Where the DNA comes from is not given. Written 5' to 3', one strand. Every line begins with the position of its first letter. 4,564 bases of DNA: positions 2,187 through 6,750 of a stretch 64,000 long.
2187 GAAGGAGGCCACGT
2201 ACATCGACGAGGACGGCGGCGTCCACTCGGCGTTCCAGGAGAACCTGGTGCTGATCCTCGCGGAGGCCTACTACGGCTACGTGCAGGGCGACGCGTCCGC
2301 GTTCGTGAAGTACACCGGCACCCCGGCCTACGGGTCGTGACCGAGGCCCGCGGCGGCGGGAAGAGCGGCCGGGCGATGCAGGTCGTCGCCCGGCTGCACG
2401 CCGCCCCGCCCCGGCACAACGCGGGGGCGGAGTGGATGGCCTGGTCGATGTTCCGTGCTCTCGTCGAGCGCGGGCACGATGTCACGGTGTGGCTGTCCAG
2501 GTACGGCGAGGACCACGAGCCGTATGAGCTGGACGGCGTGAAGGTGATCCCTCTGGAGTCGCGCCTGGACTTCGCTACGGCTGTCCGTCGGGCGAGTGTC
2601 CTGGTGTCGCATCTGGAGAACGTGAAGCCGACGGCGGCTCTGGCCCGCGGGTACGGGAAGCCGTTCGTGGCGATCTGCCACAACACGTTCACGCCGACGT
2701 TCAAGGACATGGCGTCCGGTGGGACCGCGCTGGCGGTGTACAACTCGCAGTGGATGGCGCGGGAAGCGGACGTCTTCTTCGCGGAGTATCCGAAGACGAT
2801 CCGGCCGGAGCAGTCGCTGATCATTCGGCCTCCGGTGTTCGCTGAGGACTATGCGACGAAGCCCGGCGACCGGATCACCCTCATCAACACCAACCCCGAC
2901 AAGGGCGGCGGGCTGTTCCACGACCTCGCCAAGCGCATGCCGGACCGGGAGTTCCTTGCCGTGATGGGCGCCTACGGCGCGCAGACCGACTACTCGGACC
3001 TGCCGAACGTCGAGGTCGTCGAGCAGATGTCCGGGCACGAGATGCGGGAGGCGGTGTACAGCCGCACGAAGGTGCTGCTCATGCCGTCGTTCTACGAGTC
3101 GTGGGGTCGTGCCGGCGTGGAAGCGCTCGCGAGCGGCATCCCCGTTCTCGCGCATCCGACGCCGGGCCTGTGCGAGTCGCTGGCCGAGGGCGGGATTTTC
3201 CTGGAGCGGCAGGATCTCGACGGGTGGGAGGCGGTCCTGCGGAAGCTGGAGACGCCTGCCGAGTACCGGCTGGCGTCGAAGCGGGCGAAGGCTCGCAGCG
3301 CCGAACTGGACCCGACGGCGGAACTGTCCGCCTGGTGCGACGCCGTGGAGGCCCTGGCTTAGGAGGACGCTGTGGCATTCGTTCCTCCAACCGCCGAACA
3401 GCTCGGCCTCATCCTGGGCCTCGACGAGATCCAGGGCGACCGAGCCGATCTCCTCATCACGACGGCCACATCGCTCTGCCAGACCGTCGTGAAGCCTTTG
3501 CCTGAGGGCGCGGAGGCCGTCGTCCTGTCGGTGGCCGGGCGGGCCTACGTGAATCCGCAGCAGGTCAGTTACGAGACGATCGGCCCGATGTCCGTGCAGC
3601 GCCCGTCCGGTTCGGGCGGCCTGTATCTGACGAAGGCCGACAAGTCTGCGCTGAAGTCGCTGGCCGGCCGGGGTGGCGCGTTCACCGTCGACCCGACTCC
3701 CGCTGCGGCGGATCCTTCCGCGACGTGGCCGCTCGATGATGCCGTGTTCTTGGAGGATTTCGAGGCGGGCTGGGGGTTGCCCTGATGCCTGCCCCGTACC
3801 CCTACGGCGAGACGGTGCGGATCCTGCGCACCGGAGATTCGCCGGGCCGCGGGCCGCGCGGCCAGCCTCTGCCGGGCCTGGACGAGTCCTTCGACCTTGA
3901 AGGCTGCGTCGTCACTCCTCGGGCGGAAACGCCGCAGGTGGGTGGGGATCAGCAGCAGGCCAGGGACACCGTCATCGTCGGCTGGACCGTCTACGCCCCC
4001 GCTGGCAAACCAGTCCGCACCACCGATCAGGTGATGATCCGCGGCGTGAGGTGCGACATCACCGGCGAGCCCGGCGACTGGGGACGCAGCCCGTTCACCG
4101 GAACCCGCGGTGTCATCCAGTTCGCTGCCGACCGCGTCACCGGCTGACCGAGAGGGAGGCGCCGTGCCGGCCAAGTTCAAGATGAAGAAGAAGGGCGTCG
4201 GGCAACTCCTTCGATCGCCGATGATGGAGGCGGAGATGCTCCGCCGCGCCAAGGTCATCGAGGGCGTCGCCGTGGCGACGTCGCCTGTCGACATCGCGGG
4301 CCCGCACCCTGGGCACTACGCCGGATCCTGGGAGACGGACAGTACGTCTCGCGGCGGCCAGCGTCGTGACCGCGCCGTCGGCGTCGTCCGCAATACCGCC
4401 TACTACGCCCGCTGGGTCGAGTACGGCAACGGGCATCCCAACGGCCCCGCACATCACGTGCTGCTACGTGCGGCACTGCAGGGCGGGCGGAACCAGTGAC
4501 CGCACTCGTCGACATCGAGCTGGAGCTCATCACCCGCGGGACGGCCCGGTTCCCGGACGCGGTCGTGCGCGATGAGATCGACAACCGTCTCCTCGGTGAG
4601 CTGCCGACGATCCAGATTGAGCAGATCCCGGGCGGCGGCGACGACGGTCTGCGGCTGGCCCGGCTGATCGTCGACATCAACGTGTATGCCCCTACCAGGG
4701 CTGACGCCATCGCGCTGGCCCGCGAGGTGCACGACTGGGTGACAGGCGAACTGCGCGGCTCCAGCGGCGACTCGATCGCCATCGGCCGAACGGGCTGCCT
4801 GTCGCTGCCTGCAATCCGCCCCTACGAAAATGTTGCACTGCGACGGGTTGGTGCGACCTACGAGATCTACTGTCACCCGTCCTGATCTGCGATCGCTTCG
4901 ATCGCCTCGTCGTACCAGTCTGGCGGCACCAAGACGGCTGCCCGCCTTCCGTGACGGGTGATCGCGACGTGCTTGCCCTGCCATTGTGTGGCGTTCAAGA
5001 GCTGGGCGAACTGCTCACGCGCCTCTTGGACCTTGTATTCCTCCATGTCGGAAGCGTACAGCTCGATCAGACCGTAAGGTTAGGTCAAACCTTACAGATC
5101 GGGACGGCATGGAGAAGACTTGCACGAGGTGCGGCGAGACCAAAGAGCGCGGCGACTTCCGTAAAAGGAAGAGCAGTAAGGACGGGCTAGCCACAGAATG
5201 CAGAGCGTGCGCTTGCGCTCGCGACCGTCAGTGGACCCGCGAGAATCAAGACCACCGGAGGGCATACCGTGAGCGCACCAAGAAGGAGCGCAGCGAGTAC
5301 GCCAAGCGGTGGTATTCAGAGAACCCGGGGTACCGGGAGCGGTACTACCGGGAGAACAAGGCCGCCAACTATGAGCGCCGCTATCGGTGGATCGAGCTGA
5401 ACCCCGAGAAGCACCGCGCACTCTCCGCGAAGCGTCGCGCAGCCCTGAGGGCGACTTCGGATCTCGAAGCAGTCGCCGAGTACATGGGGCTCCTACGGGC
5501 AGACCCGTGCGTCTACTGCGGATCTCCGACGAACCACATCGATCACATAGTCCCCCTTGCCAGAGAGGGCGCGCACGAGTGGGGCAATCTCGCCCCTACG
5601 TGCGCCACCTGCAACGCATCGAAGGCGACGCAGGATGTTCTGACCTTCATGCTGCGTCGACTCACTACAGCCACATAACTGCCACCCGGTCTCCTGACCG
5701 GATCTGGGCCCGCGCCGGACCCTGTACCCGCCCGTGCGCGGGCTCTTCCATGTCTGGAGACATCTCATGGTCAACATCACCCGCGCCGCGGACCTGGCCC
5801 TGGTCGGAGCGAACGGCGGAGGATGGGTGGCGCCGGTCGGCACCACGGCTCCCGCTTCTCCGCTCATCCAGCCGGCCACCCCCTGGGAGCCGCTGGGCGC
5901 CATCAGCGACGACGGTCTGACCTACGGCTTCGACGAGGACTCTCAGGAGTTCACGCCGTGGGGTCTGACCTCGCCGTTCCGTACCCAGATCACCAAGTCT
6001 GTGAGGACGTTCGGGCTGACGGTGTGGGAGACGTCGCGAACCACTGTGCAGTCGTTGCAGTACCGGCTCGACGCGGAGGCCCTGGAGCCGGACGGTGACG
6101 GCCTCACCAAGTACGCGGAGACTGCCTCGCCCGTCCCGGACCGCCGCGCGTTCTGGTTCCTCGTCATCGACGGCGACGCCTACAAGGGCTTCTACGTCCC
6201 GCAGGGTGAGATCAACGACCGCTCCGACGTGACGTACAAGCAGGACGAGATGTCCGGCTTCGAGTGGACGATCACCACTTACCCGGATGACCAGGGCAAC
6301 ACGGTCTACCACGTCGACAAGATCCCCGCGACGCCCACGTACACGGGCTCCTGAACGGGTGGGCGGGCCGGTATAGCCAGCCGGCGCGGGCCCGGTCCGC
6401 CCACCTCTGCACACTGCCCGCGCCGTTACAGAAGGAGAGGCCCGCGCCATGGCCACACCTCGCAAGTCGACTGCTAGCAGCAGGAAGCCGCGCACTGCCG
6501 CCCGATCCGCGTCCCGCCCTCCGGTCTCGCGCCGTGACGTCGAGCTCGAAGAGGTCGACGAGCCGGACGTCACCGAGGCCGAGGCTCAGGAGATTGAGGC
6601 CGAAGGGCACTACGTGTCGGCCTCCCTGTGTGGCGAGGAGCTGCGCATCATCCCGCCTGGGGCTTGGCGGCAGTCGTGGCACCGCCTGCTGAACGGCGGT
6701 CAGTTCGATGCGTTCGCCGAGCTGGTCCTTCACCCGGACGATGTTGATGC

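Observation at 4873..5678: Orphan Phd/YefM-like antitoxin plus HNH endonuclease inserted inside the tail operon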

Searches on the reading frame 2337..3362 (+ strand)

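Call 85: search_protein_families(library=pfam, proteins=[window:2337-3362:+], max_evalue=0.001)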
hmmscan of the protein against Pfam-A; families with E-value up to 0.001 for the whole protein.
window:2337-3362:+ (341 aa): 6 families
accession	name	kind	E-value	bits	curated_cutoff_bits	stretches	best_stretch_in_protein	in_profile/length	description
PF13692.12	Glyco_trans_1_4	-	1.1e-10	42.4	27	1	221-303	56-138/142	Glycosyl transferases group 1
PF00534.26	Glycos_transf_1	-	2.1e-10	40.9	26.4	1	224-310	74-161/172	Glycosyl transferases group 1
PF20706.3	GT4-conflict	-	1.9e-08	34.1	26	1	225-285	263-323/385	Family 4 Glycosyltransferase in conflict systems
PF13439.12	Glyco_transf_4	-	6e-08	33.3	28.5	1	30-149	3-139/170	Glycosyltransferase Family 4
PF13579.12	Glyco_trans_4_4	-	1.1e-07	32.8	29.7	1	30-149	2-133/158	Glycosyl transferase 4-like domain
PF13524.12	Glyco_trans_1_2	-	2.1e-05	24.9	25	1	195-320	7-128/144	Glycosyl transferase-like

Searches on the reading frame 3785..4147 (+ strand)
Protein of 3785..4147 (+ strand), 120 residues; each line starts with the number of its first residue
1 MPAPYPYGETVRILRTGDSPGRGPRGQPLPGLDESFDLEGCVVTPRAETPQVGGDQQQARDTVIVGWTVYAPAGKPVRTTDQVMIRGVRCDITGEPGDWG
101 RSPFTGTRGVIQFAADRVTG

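Call 10: search_protein_families(library=pfam, proteins=[window:3785-4147:+], max_evalue=1)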
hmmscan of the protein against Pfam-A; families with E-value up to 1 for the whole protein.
window:3785-4147:+ (120 aa): 0 families

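Call 11: search_protein_families(library=phrogs, proteins=[window:3785-4147:+], max_evalue=0.01)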
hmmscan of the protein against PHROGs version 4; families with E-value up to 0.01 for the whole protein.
window:3785-4147:+ (120 aa): 2 families
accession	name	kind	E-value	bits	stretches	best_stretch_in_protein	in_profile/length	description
phrog_501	-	connector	1e-17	65.4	1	4-120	2-115/115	head closure Hc1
phrog_763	-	connector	6.4e-08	34.1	1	20-112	17-104/112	head-tail adaptor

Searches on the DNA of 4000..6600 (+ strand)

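Call 6: search_dna_similar(query=window:4000-6600:+, collection=phages, mode=near, max_rows=40)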
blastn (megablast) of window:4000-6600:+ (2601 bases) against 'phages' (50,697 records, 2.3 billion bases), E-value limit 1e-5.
No match.

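Call 9: search_dna_similar(query=window:4000-6600:+, collection=phages, mode=distant, max_rows=40)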
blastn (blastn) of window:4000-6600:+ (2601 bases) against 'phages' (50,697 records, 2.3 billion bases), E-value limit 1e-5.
Records with a match: 58; places in all: 58; records where one place covers at least 80% of the query: 0.
Best place of each record, by identity: 80-90% 1; 60-80% 57.
By first word of the organism name: Gordonia 57; Corynebacterium 1.
By host as written in the record: Gordonia terrae 3612 45; Gordonia terrae CAG3 6; Gordonia westfalica NRRL B-24152 2; - 2; Gordonia rubripertincta NRRL B-16540 1; Gordonia terrae NRRL B-16283 1; Corynebacterium simulans IME1320 1.
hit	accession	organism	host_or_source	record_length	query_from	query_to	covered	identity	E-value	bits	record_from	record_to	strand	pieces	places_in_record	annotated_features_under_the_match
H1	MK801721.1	Gordonia phage William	Gordonia terrae 3612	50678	1894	2034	5%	70.9%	6e-9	71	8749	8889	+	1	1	14: major tail protein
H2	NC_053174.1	Gordonia phage William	Gordonia terrae 3612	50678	1894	2034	5%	70.9%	6e-9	71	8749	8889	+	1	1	14: major tail protein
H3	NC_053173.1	Gordonia phage Toast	Gordonia terrae 3612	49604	1894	2034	5%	70.9%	6e-9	71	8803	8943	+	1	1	14: major tail protein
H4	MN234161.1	Gordonia phage Toast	Gordonia terrae 3612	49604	1894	2034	5%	70.9%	6e-9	71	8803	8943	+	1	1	14: major tail protein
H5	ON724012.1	Gordonia phage PCoral7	Gordonia terrae 3612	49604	1894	2034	5%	70.9%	6e-9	71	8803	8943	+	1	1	14: major tail protein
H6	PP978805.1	Gordonia phage PrincePatrick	Gordonia terrae CAG3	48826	1894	2034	5%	70.9%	6e-9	71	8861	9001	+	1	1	14: major tail protein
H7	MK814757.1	Gordonia phage Fairfaxidum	Gordonia terrae 3612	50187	1894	2034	5%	70.2%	7e-8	66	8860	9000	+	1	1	14: major tail protein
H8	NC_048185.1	Gordonia phage Fairfaxidum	Gordonia terrae 3612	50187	1894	2034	5%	70.2%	7e-8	66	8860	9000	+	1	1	14: major tail protein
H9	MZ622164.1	Gordonia phage MissRona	Gordonia terrae 3612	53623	1902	2034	5%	72.9%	1e-11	79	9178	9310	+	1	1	16: major tail protein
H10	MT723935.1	Gordonia phage Azula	Gordonia terrae 3612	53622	1902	2034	5%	72.9%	1e-11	79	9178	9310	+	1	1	16: major tail protein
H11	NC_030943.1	Gordonia phage Blueberry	Gordonia terrae 3612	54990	1902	2034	5%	72.9%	1e-11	79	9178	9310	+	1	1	16: major tail protein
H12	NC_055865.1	Gordonia phage Azula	Gordonia terrae 3612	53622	1902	2034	5%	72.9%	1e-11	79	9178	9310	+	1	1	16: major tail protein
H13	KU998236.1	Gordonia phage Blueberry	Gordonia terrae 3612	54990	1902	2034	5%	72.9%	1e-11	79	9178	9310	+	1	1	16: major tail protein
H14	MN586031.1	Gordonia phage Gambino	Gordonia terrae 3612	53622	1902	2034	5%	72.9%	1e-11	79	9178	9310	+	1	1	16: major tail protein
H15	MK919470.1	Gordonia phage Mellie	Gordonia terrae 3612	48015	1902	2034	5%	71.4%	6e-9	70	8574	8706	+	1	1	13: major tail protein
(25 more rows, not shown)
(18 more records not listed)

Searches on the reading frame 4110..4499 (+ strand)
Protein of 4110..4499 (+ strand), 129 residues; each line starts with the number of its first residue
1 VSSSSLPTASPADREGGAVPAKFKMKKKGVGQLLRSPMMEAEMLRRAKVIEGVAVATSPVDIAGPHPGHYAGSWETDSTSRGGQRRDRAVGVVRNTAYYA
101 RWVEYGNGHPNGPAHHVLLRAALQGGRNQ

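Call 10: search_protein_families(library=pfam, proteins=[window:4110-4499:+], max_evalue=1)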
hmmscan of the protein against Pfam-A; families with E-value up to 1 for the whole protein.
window:4110-4499:+ (129 aa): 1 family
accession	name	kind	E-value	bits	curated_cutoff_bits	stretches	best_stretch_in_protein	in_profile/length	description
PF04883.17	HK97-gp10_like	-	3.1e-05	25.3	21.4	1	40-106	19-78/78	Bacteriophage HK97-gp10, putative tail-component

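Call 11: search_protein_families(library=phrogs, proteins=[window:4110-4499:+], max_evalue=0.01)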
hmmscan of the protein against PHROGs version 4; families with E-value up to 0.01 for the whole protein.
window:4110-4499:+ (129 aa): 5 families
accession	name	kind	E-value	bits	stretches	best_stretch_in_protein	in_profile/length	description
phrog_5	-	connector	1.7e-10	42.2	1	25-123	93-191/239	tail completion or Neck1 protein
phrog_16886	-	unknown function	9.8e-10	40.3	1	21-121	3-101/107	-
phrog_387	-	connector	1.6e-06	29.3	1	22-105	5-74/88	neck protein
phrog_2325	-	tail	0.00044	21.2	1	36-109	23-97/132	minor tail protein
phrog_5210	-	connector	0.0031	18.9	1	22-108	10-95/118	neck protein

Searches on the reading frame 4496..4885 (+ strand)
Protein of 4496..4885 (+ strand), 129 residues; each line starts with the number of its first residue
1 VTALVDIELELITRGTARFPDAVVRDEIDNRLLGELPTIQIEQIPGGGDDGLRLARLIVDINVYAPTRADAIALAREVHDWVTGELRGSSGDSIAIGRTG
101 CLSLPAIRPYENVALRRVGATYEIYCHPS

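Call 10: search_protein_families(library=pfam, proteins=[window:4496-4885:+], max_evalue=1)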
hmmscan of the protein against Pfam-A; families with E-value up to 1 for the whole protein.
window:4496-4885:+ (129 aa): 1 family
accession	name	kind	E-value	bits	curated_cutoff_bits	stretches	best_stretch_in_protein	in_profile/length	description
PF23841.1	Phage_tail_terminator_2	-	0.048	14.1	27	1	31-126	44-144/161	Phage tail termination protein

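Call 11: search_protein_families(library=phrogs, proteins=[window:4496-4885:+], max_evalue=0.01)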
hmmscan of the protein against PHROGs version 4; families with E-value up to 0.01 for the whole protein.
window:4496-4885:+ (129 aa): 2 families
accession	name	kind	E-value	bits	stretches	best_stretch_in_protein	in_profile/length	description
phrog_123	-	connector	4e-12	47.2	1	4-127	6-133/139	tail terminator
phrog_813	-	connector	3.7e-06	27.8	1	28-124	27-130/137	head-tail adaptor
